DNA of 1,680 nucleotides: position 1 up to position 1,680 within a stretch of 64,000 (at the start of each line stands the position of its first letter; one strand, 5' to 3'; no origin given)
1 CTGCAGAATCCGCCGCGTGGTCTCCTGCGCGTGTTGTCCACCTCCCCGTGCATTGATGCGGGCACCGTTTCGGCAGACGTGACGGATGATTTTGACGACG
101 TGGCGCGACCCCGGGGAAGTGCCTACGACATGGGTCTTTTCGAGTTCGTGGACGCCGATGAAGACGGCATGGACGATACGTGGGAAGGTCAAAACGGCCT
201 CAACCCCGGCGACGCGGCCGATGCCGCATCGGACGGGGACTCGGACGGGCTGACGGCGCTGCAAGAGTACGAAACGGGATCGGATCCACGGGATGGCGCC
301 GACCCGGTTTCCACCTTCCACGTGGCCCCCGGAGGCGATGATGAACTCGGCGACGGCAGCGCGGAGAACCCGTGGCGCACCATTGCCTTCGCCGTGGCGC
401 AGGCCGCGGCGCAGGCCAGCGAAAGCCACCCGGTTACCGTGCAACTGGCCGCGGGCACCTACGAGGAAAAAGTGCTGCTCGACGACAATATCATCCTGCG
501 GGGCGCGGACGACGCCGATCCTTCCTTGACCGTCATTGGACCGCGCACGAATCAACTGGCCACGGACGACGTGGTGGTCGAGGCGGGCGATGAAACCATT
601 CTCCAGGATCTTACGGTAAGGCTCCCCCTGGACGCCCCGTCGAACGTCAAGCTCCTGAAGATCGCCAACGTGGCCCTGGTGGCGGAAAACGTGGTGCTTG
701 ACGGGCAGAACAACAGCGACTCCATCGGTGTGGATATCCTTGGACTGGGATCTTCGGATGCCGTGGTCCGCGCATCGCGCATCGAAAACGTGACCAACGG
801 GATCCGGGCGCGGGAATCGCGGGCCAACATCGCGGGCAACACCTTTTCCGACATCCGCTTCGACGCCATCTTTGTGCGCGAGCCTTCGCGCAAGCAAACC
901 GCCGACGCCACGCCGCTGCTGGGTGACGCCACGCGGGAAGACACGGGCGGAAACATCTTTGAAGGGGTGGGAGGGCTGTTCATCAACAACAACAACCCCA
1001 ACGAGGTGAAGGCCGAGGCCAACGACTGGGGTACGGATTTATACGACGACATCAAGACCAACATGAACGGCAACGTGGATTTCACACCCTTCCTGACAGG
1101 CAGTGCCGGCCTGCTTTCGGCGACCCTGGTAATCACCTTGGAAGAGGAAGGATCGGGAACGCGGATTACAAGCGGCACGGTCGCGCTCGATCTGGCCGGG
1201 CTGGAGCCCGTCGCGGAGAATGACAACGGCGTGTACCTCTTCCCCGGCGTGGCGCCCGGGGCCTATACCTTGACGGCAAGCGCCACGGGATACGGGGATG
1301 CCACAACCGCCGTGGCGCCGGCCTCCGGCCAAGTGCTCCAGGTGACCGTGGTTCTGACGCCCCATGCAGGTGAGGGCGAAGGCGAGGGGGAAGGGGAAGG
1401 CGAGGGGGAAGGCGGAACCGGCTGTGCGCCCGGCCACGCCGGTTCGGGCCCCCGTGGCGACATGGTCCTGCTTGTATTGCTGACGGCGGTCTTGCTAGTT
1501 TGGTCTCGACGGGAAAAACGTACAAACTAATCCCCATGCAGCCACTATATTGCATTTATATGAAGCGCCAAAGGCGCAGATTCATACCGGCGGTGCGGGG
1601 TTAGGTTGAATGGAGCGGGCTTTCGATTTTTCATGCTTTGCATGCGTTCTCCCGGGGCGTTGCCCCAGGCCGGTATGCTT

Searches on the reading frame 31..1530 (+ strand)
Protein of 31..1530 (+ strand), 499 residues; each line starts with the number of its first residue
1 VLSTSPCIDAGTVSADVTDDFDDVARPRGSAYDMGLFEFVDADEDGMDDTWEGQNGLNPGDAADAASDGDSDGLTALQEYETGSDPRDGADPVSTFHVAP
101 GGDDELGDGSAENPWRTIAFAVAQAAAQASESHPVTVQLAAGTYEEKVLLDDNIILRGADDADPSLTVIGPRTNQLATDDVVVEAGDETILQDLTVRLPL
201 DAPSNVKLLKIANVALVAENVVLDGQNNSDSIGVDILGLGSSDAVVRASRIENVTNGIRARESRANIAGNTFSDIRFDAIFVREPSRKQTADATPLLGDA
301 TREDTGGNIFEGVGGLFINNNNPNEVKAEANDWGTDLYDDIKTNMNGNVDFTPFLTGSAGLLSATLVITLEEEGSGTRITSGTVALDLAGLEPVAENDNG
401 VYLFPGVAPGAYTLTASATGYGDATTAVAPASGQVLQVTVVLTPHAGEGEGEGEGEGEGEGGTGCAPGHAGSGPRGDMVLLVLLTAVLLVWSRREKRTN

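Call 35: search_protein_families(library=pfam, alignment_id=A3, max_evalue=0.00001)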
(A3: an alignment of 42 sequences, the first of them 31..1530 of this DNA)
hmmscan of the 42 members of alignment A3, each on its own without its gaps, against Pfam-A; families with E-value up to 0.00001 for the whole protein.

A. member 1, window:31-1530:+ (499 aa): 1 family
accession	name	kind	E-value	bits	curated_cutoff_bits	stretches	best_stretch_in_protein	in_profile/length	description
PF13620.12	CarboxypepD_reg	-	8e-08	33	32.3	1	394-443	32-82/82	Carboxypeptidase regulatory-like domain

B. families by the number of members that match (of 42 scanned): 54 families (the first 25 are shown)
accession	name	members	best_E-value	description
PF01432.26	Peptidase_M3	2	3.4e-56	Peptidase family M3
PF00137.26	ATP-synt_C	2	2.9e-52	ATP synthase subunit C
PF14841.11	FliG_M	2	1e-33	FliG middle domain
PF06429.18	Flg_bbr_C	2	6.8e-15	Flagellar basal body rod FlgEFG protein C-terminal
PF00460.25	Flg_bb_rod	2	2.5e-11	Flagella basal body rod protein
PF13620.12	CarboxypepD_reg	2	8.8e-09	Carboxypeptidase regulatory-like domain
PF00006.31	ATP-synt_ab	1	8.5e-89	ATP synthase alpha/beta family, nucleotide-binding domain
PF00813.25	FliP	1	2.7e-82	FliP family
PF03054.22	tRNA_Me_trans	1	3.2e-69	tRNA methyl transferase HUP domain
PF00246.29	Peptidase_M14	1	1.8e-56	Zinc carboxypeptidase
PF01706.21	FliG_C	1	1.3e-49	FliG C-terminal domain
PF00119.25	ATP-synt_A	1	4.2e-41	ATP synthase A chain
PF14842.11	FliG_N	1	6.2e-39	FliG N-terminal domain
PF01370.27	Epimerase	1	1.4e-37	NAD dependent epimerase/dehydratase family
PF00884.28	Sulfatase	1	3.1e-34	Sulfatase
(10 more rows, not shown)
